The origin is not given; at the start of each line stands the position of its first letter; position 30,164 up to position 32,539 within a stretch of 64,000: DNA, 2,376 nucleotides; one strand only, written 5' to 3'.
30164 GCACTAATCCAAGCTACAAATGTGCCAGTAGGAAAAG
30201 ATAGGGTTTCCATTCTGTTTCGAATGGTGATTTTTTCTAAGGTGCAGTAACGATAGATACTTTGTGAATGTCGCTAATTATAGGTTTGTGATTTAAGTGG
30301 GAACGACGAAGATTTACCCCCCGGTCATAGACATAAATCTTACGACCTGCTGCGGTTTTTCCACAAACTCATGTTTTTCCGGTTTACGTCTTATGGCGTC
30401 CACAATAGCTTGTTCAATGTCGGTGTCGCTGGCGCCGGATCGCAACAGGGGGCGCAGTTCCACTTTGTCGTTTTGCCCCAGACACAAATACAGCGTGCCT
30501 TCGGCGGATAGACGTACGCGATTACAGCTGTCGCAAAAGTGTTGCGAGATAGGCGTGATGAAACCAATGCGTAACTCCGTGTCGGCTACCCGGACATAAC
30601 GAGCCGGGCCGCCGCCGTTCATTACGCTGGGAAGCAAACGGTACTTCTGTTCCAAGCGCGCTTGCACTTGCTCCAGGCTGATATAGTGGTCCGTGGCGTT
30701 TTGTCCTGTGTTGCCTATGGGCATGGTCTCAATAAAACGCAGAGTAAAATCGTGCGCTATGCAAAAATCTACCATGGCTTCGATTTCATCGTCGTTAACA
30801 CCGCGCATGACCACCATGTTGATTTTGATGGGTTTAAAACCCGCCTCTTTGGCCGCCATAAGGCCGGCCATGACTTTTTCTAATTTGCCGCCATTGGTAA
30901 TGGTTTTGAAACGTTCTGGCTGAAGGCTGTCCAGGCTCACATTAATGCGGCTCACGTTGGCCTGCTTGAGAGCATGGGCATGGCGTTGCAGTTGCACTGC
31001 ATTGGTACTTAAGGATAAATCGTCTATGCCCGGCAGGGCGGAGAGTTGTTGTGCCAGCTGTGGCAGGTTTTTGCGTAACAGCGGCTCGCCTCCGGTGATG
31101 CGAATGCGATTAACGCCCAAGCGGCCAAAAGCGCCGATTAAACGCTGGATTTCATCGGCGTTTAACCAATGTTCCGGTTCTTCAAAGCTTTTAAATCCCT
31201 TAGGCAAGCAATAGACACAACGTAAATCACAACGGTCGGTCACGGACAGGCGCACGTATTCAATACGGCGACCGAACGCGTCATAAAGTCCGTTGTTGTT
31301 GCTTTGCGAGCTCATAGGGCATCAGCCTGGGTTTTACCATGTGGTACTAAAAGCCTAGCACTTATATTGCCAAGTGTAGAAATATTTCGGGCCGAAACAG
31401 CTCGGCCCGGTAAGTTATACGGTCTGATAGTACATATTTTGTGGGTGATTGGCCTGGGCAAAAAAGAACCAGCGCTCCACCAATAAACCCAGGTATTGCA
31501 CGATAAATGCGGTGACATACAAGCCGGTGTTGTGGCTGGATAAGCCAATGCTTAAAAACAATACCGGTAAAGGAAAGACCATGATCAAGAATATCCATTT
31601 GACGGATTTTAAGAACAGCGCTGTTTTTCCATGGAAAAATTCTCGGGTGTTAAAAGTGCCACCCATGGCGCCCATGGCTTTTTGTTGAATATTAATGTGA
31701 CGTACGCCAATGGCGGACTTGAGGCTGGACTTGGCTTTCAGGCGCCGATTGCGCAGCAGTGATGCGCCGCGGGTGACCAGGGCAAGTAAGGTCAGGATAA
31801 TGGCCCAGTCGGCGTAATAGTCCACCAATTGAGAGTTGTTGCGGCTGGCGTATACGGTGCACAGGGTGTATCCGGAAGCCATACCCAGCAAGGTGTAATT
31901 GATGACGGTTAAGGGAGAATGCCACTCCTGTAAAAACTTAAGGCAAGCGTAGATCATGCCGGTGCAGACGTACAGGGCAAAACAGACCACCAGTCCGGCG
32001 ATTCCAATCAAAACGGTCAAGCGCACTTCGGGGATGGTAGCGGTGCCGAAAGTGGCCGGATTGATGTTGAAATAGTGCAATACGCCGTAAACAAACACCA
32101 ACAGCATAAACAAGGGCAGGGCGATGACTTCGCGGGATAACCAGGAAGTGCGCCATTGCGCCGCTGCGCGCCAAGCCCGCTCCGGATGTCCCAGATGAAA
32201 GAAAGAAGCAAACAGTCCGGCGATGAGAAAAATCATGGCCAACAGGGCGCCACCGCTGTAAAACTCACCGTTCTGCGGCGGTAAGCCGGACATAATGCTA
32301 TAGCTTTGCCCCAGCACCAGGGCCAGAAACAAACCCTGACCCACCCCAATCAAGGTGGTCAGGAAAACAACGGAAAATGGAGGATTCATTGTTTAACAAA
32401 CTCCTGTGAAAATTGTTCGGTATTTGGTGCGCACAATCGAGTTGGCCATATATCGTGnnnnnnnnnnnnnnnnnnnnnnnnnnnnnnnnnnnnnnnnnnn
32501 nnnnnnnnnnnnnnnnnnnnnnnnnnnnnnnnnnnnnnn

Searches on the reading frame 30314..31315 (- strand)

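Call 34: search_protein_families(library=pfam, proteins=[window:30314-31315:-], max_evalue=0.00001)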
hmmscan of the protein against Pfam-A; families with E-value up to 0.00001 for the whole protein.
window:30314-31315:- (333 aa): 2 families
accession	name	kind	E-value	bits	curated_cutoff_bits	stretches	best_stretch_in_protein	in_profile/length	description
PF06463.18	Mob_synth_C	-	1.9e-40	138.2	37.4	1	191-317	2-128/128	Molybdenum Cofactor Synthesis C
PF04055.27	Radical_SAM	-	5.6e-36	124.7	29.5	1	24-185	2-166/166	Radical SAM superfamily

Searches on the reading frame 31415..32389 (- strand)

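Call 34: search_protein_families(library=pfam, proteins=[window:31415-32389:-], max_evalue=0.00001)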
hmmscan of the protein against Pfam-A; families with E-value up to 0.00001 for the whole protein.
window:31415-32389:- (324 aa): 2 families
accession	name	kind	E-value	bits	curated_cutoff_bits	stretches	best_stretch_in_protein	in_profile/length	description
PF04976.17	DmsC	-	1.1e-13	51.7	22.3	1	3-309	6-272/275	DMSO reductase anchor subunit (DmsC)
PF03916.19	NrfD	-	2.6e-07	31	25.8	1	13-312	21-307/313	Polysulphide reductase, NrfD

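Call 66: search_protein_families(library=ncbifam, proteins=[window:31415-32389:-], max_evalue=1e-10)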
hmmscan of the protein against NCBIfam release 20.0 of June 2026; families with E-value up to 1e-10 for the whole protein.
window:31415-32389:- (324 aa): 0 families
